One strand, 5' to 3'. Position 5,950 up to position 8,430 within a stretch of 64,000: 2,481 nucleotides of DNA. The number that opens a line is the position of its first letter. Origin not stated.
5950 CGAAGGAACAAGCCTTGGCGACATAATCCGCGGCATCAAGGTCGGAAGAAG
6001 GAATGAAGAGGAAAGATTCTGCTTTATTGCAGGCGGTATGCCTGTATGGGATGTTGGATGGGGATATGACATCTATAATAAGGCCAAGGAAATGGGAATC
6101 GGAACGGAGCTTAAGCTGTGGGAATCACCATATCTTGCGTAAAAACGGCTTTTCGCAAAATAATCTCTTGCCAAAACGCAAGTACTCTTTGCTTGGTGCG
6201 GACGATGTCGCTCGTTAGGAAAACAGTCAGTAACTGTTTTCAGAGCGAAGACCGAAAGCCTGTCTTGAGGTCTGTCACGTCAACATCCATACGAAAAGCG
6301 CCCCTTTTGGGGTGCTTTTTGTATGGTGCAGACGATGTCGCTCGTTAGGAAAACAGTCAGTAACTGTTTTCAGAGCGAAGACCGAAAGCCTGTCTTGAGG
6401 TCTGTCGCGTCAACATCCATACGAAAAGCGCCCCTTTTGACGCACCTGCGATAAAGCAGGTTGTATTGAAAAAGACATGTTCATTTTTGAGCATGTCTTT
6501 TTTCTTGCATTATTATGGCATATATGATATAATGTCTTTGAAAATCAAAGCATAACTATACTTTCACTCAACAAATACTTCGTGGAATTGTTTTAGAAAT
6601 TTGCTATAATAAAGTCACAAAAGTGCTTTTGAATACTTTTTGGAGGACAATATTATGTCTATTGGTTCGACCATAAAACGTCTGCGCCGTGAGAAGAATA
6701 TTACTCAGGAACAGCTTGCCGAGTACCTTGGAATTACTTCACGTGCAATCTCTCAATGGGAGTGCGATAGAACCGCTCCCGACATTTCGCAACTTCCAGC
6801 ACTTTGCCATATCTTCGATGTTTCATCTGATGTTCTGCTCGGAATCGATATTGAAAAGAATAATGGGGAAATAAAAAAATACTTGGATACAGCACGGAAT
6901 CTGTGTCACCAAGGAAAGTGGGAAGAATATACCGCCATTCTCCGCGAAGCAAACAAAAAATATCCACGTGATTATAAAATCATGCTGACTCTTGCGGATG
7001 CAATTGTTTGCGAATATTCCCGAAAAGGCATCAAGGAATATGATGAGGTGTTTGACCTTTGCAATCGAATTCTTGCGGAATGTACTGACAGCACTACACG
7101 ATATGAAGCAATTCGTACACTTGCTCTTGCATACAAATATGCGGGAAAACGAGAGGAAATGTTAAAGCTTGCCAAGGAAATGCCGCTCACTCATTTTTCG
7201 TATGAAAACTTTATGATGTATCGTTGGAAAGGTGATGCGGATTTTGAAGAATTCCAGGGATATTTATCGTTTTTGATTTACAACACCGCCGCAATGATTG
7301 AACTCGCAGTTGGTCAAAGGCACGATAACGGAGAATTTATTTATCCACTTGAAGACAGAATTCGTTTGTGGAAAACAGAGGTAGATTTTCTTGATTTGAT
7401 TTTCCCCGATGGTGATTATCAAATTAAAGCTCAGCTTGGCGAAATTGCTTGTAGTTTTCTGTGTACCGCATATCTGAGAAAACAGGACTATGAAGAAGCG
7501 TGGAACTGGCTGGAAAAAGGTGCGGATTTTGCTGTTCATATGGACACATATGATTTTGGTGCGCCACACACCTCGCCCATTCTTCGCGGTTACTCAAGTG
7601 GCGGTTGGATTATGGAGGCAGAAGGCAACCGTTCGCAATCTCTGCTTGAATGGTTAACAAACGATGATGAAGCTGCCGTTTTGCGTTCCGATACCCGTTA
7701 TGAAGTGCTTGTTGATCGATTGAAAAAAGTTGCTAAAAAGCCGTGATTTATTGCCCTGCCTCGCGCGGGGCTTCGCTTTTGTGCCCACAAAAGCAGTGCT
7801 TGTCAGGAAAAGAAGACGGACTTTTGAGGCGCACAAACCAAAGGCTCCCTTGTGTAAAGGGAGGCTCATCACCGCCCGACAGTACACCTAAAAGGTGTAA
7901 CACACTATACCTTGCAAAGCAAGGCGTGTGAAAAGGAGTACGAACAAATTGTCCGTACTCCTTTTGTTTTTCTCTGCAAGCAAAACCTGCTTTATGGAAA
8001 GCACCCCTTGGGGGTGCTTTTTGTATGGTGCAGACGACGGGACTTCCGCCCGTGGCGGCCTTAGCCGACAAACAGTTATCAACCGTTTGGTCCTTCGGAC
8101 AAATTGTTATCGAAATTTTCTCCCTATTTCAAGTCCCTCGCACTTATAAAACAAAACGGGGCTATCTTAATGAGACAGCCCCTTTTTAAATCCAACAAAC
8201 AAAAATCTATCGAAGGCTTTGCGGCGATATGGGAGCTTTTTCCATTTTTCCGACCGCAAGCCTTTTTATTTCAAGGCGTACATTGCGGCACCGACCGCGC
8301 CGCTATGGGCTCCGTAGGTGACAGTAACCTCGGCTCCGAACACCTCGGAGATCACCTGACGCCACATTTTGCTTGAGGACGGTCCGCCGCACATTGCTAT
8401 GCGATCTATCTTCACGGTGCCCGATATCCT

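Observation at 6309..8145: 27-nt perfect direct repeat and a diverged, partly tRNA-like third copy bracket the XRE-TPR regulator gene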

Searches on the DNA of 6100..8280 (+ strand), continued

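Call 35: search_rna_families(sources=[L013, L015, L016, L017], threshold=gathering)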
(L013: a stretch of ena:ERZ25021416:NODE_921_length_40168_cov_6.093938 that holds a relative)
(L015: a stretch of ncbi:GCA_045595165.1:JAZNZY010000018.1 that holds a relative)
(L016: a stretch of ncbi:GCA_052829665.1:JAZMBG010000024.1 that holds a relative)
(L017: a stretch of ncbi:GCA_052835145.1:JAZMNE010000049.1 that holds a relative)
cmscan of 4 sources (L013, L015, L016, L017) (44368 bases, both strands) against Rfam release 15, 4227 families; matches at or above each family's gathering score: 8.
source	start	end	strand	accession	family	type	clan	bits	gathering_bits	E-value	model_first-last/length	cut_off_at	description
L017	9872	9944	+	RF00005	tRNA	Gene; tRNA;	CL00001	66.3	29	2.3e-12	1-71/71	no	tRNA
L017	10073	10145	+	RF00005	tRNA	Gene; tRNA;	CL00001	66.3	29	2.3e-12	1-71/71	no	tRNA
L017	4202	4276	+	RF01706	Gut-1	Gene; sRNA;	-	64.4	50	1.1e-10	1-77/77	no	Gut-1 RNA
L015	4441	4512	+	RF00005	tRNA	Gene; tRNA;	CL00001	64.2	29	8.5e-12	1-71/71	no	tRNA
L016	4589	4660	+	RF00005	tRNA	Gene; tRNA;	CL00001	64.2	29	8.5e-12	1-71/71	no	tRNA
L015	4358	4431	+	RF00005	tRNA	Gene; tRNA;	CL00001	61.7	29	4.3e-11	1-71/71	no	tRNA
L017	4072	4155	+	RF00005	tRNA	Gene; tRNA;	CL00001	54.2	29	4.9e-09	1-71/71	no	tRNA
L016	4507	4579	+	RF00005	tRNA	Gene; tRNA;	CL00001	45.5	29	1.2e-06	1-71/71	no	tRNA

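Call 60: search_dna_similar(query=window:6143-8265:+, collection=plasmids, mode=distant, max_rows=10)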
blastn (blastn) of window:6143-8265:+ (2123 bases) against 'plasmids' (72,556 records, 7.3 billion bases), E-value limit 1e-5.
No match.

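Call 61: search_dna_similar(query=window:6143-8265:+, collection=phages, mode=distant, max_rows=10)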
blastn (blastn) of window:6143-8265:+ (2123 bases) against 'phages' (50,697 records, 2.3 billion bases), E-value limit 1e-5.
No match.

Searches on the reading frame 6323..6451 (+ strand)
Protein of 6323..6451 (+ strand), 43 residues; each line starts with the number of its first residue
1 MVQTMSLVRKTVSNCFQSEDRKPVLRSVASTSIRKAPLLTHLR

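Call 91: search_protein_representatives(protein=window:6323-6451:+)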
Query: 43 residues. Proteins with E-value up to 0.001 (for the whole library): 0; up to 1e-10: 0; up to 1e-30: 0. The best 0 are listed.
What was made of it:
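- The 43-aa product has no homolog among 1.84 billion proteins (call 91).
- Tried and rejected: No homolog in 1.84 billion proteins (call 91).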
